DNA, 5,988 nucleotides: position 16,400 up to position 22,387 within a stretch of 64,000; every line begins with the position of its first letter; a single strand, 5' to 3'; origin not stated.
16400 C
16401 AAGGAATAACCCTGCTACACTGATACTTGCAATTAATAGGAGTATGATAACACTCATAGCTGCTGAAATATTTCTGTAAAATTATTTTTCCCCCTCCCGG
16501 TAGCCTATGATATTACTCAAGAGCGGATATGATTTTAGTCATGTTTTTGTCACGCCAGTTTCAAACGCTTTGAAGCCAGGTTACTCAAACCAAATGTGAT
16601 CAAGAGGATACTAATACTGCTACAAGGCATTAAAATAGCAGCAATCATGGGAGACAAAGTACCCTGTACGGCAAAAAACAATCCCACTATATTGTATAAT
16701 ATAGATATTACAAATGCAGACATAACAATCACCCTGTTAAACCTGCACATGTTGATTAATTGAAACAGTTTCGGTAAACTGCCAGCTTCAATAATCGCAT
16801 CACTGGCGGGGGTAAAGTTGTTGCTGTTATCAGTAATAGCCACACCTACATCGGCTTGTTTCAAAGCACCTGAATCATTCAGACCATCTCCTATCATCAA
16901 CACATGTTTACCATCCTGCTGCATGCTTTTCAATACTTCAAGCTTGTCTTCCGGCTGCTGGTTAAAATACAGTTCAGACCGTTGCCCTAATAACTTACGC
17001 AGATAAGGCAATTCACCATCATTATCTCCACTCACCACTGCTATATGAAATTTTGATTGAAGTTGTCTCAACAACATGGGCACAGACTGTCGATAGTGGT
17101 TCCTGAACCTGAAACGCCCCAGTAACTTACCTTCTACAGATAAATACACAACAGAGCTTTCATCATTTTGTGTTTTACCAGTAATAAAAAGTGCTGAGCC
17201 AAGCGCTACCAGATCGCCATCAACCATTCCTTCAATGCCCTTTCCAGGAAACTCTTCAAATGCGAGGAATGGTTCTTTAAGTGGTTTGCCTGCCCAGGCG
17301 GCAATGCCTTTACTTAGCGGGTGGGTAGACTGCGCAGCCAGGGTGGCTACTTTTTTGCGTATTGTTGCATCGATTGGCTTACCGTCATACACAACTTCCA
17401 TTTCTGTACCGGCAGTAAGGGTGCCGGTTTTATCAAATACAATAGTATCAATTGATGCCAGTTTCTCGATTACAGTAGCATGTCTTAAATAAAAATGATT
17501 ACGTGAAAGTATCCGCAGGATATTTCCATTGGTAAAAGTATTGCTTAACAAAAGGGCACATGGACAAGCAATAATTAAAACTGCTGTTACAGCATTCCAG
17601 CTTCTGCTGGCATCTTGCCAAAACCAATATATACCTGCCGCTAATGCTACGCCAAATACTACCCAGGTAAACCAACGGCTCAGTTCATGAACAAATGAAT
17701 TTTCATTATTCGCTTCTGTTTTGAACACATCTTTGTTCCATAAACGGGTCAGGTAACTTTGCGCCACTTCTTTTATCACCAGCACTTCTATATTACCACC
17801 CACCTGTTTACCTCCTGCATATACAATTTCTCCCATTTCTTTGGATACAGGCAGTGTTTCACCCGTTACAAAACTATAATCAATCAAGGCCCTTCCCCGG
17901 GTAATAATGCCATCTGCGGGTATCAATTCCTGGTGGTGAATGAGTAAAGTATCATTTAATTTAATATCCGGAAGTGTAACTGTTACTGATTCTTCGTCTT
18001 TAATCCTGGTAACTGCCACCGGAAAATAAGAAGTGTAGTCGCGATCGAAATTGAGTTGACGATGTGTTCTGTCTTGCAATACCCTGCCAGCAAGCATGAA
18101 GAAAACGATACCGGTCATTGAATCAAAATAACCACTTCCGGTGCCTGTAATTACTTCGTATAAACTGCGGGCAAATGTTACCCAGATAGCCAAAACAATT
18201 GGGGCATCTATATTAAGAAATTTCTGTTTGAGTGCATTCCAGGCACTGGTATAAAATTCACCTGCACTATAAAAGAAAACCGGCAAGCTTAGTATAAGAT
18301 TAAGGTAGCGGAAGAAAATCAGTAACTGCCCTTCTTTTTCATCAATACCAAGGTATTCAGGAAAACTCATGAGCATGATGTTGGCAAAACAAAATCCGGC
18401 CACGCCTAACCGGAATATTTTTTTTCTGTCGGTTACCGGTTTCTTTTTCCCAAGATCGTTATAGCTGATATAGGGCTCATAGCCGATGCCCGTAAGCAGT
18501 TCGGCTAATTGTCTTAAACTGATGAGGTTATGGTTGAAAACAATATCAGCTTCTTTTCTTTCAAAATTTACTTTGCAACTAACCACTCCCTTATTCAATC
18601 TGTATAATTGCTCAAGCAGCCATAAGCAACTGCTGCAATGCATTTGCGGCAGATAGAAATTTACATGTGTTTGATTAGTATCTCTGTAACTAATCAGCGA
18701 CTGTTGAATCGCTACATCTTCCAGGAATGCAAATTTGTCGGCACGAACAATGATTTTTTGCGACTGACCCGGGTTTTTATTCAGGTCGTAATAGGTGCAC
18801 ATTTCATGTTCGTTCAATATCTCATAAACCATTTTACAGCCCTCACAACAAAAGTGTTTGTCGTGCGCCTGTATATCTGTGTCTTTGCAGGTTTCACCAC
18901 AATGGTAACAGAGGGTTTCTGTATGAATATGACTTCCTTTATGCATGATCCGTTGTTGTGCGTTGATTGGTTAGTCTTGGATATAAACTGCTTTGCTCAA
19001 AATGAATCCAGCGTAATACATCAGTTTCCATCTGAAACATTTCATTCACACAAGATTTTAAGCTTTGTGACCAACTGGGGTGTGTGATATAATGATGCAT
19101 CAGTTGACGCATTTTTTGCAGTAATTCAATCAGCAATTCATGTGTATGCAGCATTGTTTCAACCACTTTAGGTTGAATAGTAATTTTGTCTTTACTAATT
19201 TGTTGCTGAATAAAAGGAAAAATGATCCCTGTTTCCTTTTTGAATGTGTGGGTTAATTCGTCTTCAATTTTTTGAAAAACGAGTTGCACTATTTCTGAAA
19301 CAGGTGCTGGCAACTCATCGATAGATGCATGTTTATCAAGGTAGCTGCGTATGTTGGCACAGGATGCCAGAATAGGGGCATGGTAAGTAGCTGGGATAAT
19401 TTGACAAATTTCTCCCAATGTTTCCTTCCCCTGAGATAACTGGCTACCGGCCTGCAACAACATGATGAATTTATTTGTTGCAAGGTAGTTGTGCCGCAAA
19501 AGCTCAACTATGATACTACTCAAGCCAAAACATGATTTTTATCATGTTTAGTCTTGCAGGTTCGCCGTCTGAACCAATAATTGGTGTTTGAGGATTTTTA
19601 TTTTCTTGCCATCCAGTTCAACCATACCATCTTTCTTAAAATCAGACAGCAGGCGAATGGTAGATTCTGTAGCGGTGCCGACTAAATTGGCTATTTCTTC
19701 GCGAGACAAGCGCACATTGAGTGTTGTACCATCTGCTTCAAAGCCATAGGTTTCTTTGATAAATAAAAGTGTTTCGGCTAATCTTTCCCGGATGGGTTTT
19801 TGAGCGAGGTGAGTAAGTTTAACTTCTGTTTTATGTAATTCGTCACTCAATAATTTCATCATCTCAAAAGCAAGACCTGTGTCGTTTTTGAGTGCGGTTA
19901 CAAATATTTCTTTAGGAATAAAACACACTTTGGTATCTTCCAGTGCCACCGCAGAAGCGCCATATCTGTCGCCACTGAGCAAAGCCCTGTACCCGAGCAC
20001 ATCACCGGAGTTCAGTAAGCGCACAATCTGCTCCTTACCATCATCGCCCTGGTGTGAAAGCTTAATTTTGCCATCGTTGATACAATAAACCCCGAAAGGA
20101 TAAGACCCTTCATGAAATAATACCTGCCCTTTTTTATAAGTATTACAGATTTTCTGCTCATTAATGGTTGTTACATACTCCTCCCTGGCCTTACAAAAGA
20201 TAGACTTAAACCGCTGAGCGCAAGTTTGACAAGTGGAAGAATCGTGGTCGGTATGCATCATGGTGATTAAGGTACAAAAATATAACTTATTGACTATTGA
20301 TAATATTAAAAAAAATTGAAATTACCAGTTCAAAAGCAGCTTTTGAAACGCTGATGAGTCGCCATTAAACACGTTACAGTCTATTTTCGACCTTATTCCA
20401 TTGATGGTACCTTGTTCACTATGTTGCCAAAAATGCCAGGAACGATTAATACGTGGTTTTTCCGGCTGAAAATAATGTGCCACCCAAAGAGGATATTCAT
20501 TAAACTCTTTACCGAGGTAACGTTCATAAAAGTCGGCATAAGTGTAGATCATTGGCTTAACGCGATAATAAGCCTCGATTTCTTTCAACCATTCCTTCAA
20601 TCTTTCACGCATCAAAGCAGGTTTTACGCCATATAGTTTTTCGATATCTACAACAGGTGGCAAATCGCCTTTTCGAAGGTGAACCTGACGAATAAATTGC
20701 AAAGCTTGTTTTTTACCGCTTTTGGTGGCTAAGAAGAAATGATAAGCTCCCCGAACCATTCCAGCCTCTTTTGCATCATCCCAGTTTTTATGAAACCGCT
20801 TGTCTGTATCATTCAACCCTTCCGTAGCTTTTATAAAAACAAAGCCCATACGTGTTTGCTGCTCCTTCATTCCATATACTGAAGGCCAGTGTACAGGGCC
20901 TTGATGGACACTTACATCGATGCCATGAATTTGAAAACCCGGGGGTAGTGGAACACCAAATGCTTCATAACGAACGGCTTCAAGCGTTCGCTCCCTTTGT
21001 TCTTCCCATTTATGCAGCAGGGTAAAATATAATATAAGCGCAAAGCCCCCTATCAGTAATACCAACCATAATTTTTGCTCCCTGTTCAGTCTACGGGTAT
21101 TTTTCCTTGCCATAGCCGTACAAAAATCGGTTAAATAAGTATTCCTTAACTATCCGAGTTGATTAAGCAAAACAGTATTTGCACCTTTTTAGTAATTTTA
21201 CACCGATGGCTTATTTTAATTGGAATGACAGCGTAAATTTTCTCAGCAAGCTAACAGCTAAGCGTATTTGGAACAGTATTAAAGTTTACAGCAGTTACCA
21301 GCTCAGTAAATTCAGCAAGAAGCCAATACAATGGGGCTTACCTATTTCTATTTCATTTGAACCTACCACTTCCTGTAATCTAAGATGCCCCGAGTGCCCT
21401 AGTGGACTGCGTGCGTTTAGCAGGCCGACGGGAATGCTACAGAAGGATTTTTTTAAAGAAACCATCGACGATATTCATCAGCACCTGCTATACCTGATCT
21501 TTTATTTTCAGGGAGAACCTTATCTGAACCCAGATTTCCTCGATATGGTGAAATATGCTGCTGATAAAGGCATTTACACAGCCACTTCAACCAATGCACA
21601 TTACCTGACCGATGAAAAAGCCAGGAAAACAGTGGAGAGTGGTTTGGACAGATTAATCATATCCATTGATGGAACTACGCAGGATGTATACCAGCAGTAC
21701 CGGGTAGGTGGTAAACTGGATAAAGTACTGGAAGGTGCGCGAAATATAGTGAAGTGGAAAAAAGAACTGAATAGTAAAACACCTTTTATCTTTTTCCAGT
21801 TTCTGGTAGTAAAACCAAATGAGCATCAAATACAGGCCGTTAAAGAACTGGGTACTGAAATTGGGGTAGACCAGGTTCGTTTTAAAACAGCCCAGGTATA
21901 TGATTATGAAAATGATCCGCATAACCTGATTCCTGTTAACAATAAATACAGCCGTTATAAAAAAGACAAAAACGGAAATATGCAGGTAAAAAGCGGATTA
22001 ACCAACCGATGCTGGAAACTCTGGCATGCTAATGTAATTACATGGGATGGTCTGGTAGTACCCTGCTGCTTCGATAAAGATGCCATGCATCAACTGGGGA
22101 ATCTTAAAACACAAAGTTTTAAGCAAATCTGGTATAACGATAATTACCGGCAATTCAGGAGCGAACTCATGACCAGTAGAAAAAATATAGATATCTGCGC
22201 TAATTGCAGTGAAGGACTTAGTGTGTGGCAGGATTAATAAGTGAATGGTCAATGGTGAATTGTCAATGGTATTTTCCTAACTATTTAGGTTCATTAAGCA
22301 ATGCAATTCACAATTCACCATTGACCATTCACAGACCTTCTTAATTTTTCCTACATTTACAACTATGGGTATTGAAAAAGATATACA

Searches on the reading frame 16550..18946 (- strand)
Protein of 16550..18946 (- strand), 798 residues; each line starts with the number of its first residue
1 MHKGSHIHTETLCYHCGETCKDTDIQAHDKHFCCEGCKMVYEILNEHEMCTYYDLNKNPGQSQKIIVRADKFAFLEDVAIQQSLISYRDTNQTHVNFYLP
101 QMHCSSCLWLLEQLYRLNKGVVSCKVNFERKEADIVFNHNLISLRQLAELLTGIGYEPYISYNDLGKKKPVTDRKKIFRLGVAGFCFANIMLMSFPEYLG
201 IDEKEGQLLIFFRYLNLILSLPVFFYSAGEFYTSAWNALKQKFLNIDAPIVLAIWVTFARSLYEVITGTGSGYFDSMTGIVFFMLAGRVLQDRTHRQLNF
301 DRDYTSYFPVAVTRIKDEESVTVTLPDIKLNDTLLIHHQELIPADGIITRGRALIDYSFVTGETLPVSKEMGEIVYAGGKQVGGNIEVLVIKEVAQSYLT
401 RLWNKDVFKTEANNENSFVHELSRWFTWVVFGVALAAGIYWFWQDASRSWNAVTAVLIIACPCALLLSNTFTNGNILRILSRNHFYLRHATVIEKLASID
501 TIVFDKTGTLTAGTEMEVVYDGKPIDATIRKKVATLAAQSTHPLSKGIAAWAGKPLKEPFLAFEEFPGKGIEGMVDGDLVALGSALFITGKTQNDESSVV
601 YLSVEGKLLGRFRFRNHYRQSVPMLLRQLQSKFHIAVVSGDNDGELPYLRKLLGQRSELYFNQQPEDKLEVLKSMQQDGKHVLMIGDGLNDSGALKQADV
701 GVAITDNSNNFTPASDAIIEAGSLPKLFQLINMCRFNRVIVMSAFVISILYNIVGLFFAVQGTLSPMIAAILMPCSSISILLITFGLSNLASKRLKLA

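Call 70: search_protein_families(library=pfam, proteins=[window:16550-18946:-], max_evalue=0.00001)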
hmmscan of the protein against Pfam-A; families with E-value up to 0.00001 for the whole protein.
window:16550-18946:- (798 aa): 3 families
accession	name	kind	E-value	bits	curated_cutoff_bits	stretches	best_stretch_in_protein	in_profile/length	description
PF00122.25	E1-E2_ATPase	-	3.4e-33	115.1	28.1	1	309-482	4-180/181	E1-E2 ATPase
PF00702.32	Hydrolase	-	2.8e-21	77.2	26.4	1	499-699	1-191/191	haloacid dehalogenase-like hydrolase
PF12156.14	ATPase-cat_bd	-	1.5e-11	45.3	27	1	13-86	2-83/86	Putative metal-binding domain of cation transport ATPase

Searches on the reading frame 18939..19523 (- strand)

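Call 70: search_protein_families(library=pfam, proteins=[window:18939-19523:-], max_evalue=0.00001)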
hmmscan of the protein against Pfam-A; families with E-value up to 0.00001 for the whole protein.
window:18939-19523:- (194 aa): 1 family
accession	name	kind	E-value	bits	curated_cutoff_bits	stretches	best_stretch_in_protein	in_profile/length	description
PF01814.28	Hemerythrin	-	9e-06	26.6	25.3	0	47-184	9-127/127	Hemerythrin HHE cation binding domain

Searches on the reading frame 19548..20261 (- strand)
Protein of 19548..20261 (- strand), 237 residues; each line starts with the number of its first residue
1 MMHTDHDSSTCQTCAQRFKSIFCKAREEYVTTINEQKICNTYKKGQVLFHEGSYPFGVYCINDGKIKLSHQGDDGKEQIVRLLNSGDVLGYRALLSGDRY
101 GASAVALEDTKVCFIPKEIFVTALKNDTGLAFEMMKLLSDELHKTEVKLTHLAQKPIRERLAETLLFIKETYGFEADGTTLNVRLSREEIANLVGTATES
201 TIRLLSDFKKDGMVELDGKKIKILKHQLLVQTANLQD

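Call 70: search_protein_families(library=pfam, proteins=[window:19548-20261:-], max_evalue=0.00001)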
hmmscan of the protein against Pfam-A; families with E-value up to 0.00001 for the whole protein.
window:19548-20261:- (237 aa): 3 families
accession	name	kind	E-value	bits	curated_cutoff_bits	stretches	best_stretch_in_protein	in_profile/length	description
PF00027.35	cNMP_binding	-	9.3e-23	80.5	27.5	1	41-126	3-88/89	Cyclic nucleotide-binding domain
PF13545.12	HTH_Crp_2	-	2.4e-15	56.7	27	1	159-229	1-67/70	Crp-like helix-turn-helix domain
PF00325.26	Crp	-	7.5e-08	32.4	21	1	184-213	2-31/32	Bacterial regulatory proteins, crp family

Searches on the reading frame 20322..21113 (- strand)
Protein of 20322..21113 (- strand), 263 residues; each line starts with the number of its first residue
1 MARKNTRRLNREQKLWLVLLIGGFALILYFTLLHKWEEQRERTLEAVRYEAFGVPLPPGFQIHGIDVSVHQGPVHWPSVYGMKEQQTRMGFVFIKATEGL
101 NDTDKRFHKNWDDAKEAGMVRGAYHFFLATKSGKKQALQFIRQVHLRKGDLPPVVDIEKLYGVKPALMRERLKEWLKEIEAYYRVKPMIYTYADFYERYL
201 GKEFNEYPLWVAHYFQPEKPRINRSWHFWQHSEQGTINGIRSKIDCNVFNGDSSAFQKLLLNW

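Call 70: search_protein_families(library=pfam, proteins=[window:20322-21113:-], max_evalue=0.00001)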
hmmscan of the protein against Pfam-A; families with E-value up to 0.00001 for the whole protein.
window:20322-21113:- (263 aa): 1 family
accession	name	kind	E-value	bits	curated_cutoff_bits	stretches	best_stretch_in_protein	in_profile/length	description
PF01183.26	Glyco_hydro_25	-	9.6e-45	153.5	27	1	65-240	1-180/180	Glycosyl hydrolases family 25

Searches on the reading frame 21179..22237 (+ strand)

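Call 70: search_protein_families(library=pfam, proteins=[window:21179-22237:+], max_evalue=0.00001)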
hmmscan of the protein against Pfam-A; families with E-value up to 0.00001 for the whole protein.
window:21179-22237:+ (352 aa): 2 families
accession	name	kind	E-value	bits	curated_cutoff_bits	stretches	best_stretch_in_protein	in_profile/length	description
PF13186.11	SPASM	-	6.6e-17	62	21.5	1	278-343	1-66/67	Iron-sulfur cluster-binding domain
PF04055.27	Radical_SAM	-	1.4e-16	61.5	29.5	1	61-191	2-137/166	Radical SAM superfamily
